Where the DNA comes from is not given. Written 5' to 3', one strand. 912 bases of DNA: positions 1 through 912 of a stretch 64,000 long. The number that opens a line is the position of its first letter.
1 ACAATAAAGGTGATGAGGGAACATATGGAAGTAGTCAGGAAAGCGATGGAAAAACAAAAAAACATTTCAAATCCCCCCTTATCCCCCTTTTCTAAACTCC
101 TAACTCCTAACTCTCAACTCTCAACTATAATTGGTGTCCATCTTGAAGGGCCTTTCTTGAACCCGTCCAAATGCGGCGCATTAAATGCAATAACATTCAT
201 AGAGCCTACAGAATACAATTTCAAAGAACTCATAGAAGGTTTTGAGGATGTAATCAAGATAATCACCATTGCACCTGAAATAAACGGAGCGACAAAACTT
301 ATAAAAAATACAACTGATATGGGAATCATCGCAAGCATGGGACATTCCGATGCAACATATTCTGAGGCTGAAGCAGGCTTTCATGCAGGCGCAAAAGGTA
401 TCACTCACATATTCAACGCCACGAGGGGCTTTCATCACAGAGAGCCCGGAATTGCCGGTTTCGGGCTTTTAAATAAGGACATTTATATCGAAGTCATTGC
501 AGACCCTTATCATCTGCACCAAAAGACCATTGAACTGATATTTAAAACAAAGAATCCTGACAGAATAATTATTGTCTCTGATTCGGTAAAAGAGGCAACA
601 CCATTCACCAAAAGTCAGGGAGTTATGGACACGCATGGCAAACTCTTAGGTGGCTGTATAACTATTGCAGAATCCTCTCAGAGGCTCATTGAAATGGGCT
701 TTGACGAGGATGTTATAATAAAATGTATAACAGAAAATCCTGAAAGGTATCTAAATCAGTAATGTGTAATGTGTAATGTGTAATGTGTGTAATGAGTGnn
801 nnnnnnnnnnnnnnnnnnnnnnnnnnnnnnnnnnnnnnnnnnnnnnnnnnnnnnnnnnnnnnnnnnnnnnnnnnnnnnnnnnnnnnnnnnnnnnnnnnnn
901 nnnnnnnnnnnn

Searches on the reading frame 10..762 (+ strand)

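Call 14: search_protein_families(library=pfam, proteins=[window:10-762:+], max_evalue=0.001)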
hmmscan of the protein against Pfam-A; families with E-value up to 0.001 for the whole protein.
window:10-762:+ (250 aa): 1 family
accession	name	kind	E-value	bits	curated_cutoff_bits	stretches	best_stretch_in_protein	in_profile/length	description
PF01979.26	Amidohydro_1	-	0.00024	20.9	25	1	39-249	74-299/345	Amidohydrolase family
